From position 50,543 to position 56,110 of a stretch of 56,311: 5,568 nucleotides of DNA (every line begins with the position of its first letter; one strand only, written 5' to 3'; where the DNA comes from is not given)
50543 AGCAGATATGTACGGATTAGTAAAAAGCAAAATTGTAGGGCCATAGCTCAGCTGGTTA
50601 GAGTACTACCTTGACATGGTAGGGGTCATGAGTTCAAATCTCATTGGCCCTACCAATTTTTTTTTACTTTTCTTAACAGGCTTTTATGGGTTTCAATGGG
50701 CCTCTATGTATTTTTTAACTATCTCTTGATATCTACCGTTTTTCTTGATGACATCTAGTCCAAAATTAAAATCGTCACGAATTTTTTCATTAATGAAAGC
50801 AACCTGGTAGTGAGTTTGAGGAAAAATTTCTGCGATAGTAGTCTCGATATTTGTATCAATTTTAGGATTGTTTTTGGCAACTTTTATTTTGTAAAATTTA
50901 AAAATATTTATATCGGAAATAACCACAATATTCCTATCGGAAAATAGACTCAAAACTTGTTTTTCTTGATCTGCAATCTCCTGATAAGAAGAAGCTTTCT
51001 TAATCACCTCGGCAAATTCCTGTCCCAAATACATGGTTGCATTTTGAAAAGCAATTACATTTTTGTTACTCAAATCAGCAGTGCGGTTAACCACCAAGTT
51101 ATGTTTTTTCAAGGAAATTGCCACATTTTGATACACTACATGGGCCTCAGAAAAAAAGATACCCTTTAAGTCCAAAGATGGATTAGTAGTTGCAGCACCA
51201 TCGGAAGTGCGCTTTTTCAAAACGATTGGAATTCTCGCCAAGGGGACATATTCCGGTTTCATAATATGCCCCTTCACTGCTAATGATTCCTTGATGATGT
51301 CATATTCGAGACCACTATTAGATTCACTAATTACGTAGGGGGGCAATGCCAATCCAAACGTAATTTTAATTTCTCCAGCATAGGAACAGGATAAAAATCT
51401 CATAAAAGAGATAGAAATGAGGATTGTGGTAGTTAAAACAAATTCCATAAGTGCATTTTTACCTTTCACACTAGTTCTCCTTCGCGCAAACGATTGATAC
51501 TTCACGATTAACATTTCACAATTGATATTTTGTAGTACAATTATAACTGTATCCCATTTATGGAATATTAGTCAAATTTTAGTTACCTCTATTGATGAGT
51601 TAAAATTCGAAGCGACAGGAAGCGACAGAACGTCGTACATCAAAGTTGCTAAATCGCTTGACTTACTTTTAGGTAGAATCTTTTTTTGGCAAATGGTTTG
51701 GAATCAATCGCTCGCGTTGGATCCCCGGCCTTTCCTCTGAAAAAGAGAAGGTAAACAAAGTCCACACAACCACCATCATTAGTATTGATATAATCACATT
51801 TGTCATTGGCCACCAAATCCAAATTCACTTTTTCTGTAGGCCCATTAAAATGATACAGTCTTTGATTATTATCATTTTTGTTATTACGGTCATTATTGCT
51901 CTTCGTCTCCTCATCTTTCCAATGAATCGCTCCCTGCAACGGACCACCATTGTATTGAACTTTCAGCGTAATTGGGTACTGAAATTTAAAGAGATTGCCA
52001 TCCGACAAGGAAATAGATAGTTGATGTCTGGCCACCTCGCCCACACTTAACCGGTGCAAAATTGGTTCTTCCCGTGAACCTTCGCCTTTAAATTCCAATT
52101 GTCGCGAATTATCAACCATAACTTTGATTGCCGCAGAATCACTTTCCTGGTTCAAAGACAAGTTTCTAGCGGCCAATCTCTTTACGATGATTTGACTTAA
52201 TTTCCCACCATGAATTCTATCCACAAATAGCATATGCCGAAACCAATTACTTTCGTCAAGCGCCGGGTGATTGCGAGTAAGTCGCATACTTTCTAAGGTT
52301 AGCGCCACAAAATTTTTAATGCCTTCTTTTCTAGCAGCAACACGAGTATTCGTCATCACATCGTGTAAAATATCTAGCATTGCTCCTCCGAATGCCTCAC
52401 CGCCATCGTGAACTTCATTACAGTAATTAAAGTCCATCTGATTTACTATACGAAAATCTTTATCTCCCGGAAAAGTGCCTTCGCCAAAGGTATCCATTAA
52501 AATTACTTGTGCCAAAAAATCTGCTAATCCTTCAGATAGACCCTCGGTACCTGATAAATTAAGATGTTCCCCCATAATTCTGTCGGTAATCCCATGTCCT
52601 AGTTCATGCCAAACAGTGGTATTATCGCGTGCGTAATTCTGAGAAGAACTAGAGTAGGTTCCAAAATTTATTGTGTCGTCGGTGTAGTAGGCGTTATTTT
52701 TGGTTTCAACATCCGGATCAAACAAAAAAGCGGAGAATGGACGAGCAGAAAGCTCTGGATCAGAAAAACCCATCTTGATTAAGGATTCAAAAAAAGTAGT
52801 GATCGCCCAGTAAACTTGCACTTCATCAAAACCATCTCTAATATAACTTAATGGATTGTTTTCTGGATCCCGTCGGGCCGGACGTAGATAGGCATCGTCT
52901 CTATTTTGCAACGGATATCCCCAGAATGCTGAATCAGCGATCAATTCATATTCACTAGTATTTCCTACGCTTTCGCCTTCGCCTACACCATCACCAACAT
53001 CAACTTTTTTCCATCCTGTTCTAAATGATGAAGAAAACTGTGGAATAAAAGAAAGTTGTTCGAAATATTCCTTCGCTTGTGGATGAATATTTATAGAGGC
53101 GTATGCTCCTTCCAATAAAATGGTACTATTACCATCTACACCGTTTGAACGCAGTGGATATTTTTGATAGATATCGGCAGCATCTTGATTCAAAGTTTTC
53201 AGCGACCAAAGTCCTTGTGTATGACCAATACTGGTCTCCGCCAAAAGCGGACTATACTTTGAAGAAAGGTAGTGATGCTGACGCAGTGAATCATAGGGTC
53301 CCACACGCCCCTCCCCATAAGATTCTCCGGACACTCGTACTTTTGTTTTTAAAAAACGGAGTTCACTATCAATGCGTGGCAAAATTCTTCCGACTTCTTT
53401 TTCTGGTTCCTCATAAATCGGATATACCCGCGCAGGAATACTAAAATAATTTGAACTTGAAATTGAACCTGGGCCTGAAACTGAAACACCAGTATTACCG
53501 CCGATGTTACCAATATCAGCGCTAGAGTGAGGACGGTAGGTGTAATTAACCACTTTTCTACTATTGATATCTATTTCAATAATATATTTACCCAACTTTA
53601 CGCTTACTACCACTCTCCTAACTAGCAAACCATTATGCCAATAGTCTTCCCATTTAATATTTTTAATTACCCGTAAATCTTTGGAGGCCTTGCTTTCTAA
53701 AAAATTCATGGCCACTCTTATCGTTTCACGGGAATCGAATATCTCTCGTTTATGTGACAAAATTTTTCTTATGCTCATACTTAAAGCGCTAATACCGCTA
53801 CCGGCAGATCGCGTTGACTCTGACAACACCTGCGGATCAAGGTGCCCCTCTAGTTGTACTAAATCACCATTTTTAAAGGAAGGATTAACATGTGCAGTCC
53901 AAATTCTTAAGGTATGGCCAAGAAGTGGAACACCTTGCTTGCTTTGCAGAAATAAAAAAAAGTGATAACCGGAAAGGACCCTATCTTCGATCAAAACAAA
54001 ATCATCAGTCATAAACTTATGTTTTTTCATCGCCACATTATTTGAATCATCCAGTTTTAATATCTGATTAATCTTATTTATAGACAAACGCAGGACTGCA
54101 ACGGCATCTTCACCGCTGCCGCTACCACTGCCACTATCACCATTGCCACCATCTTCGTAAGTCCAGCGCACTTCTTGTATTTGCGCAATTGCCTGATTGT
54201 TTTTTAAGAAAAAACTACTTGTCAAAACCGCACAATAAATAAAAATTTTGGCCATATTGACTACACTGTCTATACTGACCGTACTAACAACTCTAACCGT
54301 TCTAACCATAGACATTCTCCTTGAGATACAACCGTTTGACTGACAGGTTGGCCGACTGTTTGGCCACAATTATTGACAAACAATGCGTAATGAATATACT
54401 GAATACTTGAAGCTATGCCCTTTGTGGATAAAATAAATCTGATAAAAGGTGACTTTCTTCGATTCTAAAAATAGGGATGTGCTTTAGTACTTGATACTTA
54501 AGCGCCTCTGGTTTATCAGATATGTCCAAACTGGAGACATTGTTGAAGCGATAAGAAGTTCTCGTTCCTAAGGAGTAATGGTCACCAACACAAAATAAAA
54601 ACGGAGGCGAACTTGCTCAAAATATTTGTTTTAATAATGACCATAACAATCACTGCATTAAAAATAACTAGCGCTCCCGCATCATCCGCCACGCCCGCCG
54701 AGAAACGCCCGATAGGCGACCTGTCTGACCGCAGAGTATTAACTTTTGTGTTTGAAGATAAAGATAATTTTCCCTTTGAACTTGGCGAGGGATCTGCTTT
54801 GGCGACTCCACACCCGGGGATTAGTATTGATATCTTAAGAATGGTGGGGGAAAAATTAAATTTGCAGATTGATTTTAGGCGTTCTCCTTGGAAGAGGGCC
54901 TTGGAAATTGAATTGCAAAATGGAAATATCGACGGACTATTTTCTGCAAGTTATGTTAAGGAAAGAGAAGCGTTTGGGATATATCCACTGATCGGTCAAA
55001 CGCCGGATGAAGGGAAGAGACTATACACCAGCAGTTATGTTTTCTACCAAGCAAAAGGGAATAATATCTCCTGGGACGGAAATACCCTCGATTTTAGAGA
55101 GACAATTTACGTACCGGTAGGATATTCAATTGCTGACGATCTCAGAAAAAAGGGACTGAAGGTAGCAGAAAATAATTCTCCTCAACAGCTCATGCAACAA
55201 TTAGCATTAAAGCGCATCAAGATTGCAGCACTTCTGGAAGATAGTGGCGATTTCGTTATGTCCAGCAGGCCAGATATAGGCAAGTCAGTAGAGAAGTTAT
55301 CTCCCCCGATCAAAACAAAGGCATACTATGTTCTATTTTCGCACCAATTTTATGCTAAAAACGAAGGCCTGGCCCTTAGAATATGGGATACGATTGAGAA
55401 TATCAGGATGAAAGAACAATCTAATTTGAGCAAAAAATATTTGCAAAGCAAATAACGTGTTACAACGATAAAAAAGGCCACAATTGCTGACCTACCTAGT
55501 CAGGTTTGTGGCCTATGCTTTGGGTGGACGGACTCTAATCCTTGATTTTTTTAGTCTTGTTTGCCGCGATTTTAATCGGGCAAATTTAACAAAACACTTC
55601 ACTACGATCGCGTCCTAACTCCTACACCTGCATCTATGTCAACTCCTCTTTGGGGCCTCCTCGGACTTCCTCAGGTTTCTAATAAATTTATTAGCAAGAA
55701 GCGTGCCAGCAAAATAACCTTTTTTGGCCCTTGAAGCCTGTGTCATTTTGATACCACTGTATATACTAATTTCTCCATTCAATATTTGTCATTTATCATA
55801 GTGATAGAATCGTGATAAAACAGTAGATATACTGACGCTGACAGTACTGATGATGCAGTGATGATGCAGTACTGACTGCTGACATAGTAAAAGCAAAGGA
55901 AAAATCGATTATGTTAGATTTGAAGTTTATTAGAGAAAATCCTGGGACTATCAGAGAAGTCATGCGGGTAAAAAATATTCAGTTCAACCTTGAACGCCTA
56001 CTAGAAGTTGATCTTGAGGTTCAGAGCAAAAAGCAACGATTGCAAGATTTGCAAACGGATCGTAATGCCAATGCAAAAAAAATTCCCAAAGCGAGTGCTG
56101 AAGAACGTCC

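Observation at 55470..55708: Sigma-54 promoter, AGGA-rich ~210-nt transcript and intrinsic terminator: candidate RpoN-dependent CsrA/Rsm-sponge-like sRNA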

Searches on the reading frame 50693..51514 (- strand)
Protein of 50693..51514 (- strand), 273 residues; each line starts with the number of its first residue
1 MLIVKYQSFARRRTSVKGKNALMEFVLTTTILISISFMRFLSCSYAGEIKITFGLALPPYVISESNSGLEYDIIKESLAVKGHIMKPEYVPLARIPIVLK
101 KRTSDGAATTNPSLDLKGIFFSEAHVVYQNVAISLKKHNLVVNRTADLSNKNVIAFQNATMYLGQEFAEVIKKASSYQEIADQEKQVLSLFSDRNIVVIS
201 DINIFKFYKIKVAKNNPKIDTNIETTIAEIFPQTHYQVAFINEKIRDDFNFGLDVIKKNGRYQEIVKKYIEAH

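Call 12: search_protein_families(library=pfam, proteins=[window:50693-51514:-])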
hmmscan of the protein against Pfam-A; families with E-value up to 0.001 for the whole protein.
window:50693-51514:- (273 aa): 1 family
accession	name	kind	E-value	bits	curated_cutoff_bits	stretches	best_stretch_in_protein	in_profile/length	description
PF00497.25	SBP_bac_3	-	0.00023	21.4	26.4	0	55-271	7-131/132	Bacterial extracellular solute-binding proteins, family 3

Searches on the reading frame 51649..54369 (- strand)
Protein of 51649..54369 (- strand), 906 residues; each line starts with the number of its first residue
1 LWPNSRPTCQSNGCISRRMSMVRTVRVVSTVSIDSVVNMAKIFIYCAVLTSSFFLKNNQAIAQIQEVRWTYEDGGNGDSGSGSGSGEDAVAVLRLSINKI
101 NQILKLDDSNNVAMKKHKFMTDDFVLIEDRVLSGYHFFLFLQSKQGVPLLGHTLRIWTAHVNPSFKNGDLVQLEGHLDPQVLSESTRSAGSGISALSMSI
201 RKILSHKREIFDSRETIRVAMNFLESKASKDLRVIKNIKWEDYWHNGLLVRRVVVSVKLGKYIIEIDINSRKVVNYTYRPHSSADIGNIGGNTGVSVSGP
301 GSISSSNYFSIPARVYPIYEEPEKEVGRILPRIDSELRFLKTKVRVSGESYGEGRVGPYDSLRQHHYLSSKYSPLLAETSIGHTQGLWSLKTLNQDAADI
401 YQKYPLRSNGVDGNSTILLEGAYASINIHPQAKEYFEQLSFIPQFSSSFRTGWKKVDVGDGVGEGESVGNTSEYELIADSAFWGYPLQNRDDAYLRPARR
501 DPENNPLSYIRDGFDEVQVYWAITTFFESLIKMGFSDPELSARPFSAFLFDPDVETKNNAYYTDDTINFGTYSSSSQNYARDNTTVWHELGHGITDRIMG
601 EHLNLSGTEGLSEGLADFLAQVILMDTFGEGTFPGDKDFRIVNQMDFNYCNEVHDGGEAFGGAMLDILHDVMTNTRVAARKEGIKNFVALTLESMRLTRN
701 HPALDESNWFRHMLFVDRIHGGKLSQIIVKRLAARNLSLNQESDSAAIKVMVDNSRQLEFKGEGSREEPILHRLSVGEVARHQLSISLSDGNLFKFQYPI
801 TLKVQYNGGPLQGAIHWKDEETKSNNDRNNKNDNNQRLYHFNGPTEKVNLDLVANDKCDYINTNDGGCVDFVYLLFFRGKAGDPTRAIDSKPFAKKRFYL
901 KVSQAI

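Call 12: search_protein_families(library=pfam, proteins=[window:51649-54369:-])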
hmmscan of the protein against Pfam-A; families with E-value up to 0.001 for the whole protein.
window:51649-54369:- (906 aa): 1 family
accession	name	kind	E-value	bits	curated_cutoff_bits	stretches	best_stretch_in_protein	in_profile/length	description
PF02128.21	Peptidase_M36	-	3.9e-05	23.5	23.3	1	575-626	172-228/368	Fungalysin metallopeptidase (M36)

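Call 24: find_related_loci(query=window:51649-54369:-, collection=genome_contigs, flank=10000)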
Query window:51649-54369:- (906 aa) in genome_contigs; peptide patterns used: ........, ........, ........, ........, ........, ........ (x = any residue, [..] = any of these).
62 stretches matched a pattern; 21 encode a relative of the query (tblastn E <= 1e-3); 21 distinct loci.
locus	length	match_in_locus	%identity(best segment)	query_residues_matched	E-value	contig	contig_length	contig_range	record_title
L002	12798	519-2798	36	39-902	4e-168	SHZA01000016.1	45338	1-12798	MAG: Bdellovibrionales bacterium isolate Baikal-deep-G133 BACOMB-C3343, whole genome shotgun sequence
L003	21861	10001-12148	38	119-903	2e-165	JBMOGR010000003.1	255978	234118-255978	MAG: Bacteriovoracaceae bacterium isolate Deming_bin.307 contig15, whole genome shotgun sequence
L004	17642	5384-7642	36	48-902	5e-165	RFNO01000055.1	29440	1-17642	MAG: Proteobacteria bacterium isolate LLD_190 Lanier.contig3144.29440bp, whole genome shotgun sequence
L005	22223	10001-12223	37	60-902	9e-165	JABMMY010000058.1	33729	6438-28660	MAG: Deltaproteobacteria bacterium isolate bin.416 k141_1214520, whole genome shotgun sequence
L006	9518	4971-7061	38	122-902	3e-164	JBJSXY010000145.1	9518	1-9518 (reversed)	MAG: Pseudomonadota bacterium isolate samp_4435_maxbin_723 samp_4435_944550, whole genome shotgun sequence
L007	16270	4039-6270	37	49-902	2e-162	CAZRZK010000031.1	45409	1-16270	MAG TPA_asm: uncultured Pseudobdellovibrionaceae bacterium isolate SRP342105_co2_9 genome assembly, contig: NODE_741_len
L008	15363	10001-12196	37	62-902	9e-162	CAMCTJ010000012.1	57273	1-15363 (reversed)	MAG: Bdellovibrio sp. ZAP7 isolate MsE-30jul19-49 genome assembly, contig: MsE-30jul19-C673, whole genome shotgun sequen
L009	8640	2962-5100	38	118-903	3e-161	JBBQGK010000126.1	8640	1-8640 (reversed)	MAG: Bacteriovoracales bacterium isolate Co_metawrap_965 Cmw_965_k141_2837107_length_8640_cov_9.0000, whole genome shotg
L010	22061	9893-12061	37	116-902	3e-159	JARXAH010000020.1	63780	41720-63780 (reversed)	MAG: Bacteriovoracaceae bacterium isolate B02.bin.3 k141_302421, whole genome shotgun sequence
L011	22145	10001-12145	37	118-903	3e-158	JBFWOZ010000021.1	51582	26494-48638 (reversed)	MAG: Bdellovibrionales bacterium isolate CA_2019_TPBF_148 NODE_4375_length_51582_cov_5.405481_TPBF, whole genome shotgun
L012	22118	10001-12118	36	117-902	4e-157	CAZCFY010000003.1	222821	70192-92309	MAG TPA_asm: uncultured Bdellovibrionales bacterium isolate SRP287453_co1_314 genome assembly, contig: NODE_31_length_22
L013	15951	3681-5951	36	44-902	4e-156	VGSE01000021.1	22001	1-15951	MAG: Deltaproteobacteria bacterium isolate K_Offshore_120m_m2_196 K_Offshore_120m_m2_196_Ga0194131_10004194, whole genom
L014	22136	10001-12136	38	118-903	4e-156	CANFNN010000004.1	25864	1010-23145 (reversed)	MAG: Bacteriovoracaceae bacterium isolate Jr-11may16-232 genome assembly, contig: Jr-11may16-C2858, whole genome shotgun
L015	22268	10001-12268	34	39-902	1e-149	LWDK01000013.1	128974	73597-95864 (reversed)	MAG: Proteobacteria bacterium SG_bin7 1965, whole genome shotgun sequence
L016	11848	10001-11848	38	118-788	8e-145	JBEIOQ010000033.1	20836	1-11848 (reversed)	MAG: Halobacteriovoraceae bacterium isolate Sample-106-S6-bin-15 Sample_106_S6-bin_15-k141_1547968, whole genome shotgun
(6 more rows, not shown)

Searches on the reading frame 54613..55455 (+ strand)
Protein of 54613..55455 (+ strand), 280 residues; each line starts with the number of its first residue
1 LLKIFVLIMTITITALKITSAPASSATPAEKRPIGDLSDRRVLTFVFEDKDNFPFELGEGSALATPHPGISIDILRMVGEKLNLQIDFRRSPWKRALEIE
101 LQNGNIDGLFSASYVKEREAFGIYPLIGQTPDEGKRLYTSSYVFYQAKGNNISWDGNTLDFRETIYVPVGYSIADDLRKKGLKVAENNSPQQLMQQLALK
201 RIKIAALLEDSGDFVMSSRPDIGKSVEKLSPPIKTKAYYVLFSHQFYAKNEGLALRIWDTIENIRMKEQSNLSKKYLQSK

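Call 8: find_encoding_contigs(protein=window:54613-55455:+, flank=3000, max_places=8)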
Protein window:54613-55455:+ (280 aa): no gene with exactly this product is on record in the collection.

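Call 12: search_protein_families(library=pfam, proteins=[window:54613-55455:+])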
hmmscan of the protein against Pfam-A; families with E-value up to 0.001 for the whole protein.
window:54613-55455:+ (280 aa): 1 family
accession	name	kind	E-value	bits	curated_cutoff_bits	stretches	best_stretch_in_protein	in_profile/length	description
PF00497.25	SBP_bac_3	-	9e-06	25.9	26.4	1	67-119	21-73/132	Bacterial extracellular solute-binding proteins, family 3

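Call 35: find_homologous_proteins(query=window:54613-55455:+, max_evalue=1e-8)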
Query window:54613-55455:+ (280 aa): 3 proteins with E <= 1e-8 among 1226 candidates.
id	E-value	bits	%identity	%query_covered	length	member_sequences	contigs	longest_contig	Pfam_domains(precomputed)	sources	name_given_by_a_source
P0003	6.3e-181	617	100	100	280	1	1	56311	PF00497.26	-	-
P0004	2.0e-57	212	44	84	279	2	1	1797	-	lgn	-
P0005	5.8e-42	162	37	86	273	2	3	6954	PF00497.26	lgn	-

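Call 36: find_encoding_contigs(protein=P0004, flank=5000, max_places=5)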
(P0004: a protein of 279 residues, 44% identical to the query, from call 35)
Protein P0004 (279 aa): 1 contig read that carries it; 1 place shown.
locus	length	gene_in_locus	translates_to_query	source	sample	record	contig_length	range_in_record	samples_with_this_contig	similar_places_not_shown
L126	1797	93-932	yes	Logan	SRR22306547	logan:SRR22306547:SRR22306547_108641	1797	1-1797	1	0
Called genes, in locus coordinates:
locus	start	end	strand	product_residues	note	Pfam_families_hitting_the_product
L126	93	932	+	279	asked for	-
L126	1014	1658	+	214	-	PF00440:TetR_N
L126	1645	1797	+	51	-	?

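Call 37: find_encoding_contigs(protein=P0005, flank=7000, max_places=5)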
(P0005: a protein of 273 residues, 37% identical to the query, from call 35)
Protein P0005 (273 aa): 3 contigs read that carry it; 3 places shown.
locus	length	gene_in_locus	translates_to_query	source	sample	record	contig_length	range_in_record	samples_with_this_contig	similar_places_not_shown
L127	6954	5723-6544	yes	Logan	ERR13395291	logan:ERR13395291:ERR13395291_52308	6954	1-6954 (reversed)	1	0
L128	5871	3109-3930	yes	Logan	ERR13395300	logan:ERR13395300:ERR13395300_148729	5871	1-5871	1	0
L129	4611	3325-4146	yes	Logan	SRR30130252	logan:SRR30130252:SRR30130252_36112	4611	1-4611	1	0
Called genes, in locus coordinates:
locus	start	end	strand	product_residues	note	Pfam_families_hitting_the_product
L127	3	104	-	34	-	?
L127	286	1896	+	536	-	PF09084:NMT1, PF12974:Phosphonate-bd (faint), PF00990:GGDEF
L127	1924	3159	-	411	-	PF11902:DUF3422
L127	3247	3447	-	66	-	-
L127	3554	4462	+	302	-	PF00126:HTH_1, PF03466:LysR_substrate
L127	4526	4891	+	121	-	PF01814:Hemerythrin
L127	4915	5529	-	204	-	PF13640:2OG-FeII_Oxy_3, PF13661:2OG-FeII_Oxy_4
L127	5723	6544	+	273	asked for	PF00497:SBP_bac_3 (weak)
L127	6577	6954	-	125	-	?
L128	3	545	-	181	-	?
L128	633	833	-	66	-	-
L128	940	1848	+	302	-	PF00126:HTH_1, PF03466:LysR_substrate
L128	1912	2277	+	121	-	PF01814:Hemerythrin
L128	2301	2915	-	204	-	PF13640:2OG-FeII_Oxy_3, PF13661:2OG-FeII_Oxy_4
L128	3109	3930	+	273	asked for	PF00497:SBP_bac_3 (weak)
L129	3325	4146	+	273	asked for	PF00497:SBP_bac_3 (weak)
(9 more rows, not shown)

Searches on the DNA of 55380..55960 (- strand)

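Call 4: search_rna_families(source=window, start=55380, end=55960, threshold=evalue, max_evalue=10, show_alignments=3)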
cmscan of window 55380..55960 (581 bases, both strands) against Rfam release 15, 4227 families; matches with E-value up to 10: 5.
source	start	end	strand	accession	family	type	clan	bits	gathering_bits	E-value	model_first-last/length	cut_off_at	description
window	55443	55514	+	RF02844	RefA9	Gene; antisense;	-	19.7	49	1.8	1-64/64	no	Enterococcus sRNA A9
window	55408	55493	+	RF00351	snoR20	Gene; snRNA; snoRNA; CD-box;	-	19.5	43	6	1-90/90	no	Small nucleolar RNA R20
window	55689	55803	-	RF01195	snR52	Gene; snRNA; snoRNA; CD-box;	-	18.9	45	8.2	1-92/92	no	Small nucleolar RNA snR52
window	55530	55615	+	RF00330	snoZ43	Gene; snRNA; snoRNA; CD-box;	-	14.9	43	5.4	1-100/100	no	Small nucleolar RNA Z43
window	55675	55707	-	RF03032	narK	Cis-reg;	-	13.4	43.2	6.7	1-72/72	no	narK RNA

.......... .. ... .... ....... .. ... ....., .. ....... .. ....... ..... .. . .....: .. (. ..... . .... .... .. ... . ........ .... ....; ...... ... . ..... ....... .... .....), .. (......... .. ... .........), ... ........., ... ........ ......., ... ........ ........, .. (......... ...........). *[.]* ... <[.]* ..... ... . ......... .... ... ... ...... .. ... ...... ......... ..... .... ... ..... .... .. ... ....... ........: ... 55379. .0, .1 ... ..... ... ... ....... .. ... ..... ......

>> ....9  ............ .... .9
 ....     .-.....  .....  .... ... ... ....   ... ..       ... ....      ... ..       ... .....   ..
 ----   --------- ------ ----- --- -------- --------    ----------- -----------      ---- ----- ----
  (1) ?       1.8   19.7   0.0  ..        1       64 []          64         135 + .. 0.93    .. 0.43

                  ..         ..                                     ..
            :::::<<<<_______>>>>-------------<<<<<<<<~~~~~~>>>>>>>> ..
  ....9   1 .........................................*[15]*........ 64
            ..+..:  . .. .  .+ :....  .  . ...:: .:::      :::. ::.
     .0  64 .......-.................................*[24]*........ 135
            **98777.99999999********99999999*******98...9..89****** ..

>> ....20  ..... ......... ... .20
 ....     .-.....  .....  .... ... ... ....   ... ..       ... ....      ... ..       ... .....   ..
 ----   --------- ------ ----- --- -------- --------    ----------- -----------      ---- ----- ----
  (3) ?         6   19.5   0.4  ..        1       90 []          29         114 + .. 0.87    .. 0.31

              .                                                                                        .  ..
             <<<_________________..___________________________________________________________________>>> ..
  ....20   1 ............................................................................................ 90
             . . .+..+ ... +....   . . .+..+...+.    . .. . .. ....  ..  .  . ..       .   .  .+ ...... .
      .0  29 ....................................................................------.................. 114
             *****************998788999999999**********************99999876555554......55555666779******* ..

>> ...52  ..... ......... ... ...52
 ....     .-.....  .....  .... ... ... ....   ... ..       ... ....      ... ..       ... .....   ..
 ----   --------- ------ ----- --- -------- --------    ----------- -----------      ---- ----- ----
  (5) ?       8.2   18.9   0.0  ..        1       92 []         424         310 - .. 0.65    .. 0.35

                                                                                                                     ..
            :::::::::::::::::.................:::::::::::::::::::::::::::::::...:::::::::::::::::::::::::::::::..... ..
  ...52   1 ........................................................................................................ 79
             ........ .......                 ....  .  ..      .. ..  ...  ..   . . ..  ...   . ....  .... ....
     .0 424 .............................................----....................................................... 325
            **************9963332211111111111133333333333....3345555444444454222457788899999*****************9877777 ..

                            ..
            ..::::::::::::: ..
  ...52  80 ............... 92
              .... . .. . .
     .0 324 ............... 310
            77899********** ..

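Call 54: search_dna_similar(query=window:55456-55910:-, collection=plasmids, mode=distant, max_evalue=0.01, max_rows=10)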
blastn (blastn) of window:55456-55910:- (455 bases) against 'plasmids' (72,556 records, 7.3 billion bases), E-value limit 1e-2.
No match.

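Call 55: search_dna_similar(query=window:55456-55910:-, collection=phages, mode=distant, max_evalue=0.01, max_rows=10)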
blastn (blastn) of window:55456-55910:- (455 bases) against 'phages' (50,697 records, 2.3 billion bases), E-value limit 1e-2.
No match.
